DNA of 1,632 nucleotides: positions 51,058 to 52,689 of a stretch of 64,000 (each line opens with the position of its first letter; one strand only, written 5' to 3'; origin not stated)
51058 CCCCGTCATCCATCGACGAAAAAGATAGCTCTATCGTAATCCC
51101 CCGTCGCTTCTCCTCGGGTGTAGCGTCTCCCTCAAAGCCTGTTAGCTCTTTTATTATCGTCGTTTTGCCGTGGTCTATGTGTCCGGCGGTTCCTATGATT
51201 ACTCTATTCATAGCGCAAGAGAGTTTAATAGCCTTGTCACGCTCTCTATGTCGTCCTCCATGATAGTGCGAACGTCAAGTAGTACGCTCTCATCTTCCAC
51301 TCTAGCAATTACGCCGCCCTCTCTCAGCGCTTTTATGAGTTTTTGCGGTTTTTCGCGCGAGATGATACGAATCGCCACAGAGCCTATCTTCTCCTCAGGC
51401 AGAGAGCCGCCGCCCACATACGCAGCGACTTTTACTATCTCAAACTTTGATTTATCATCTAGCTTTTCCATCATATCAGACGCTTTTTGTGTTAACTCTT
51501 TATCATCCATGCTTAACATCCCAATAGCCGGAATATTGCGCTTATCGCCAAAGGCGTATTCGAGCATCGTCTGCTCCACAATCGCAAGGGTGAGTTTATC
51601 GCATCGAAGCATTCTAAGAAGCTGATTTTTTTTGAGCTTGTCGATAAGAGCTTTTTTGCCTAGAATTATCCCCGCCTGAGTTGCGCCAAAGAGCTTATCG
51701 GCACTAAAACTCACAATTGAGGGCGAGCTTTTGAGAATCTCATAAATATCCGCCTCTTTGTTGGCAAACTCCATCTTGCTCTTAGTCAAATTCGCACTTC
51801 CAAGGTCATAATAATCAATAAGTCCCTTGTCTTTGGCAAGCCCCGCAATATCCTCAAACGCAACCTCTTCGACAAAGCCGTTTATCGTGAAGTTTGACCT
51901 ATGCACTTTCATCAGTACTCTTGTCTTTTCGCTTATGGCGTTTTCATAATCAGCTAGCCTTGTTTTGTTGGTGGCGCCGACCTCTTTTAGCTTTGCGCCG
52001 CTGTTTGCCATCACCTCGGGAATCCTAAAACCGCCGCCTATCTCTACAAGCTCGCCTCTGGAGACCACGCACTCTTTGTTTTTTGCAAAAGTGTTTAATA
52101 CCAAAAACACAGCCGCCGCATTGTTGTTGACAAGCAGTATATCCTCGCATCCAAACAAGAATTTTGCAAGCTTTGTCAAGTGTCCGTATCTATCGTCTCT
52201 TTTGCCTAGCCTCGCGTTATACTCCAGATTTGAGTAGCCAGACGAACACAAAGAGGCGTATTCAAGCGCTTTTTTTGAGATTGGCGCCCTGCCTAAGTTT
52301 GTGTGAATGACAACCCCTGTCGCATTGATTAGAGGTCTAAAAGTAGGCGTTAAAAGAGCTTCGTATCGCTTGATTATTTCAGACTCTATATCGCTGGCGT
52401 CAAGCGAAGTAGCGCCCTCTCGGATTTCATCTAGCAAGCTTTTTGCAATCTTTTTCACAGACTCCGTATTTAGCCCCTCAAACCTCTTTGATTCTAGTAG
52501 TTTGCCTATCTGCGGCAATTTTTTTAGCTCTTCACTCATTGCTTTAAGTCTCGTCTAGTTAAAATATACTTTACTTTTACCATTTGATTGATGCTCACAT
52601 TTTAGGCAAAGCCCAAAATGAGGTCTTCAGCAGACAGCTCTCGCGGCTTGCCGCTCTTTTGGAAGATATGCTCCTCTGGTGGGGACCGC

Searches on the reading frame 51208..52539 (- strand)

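Call 42: search_protein_families(library=ncbifam, proteins=[window:51208-52539:-], max_evalue=0.00001)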
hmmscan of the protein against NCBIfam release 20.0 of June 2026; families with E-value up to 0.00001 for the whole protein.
window:51208-52539:- (443 aa): 2 families
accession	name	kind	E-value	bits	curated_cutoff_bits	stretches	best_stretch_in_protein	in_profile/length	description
TIGR00474.1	selA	equivalog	6.1e-148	493.4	267.9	1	5-439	1-454/455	L-seryl-tRNA(Sec) selenium transferase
TIGR01437.1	selA_rel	subfamily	5.5e-09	35.4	385.3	1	136-332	81-261/363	DgaE family pyridoxal phosphate-dependent ammonia lyase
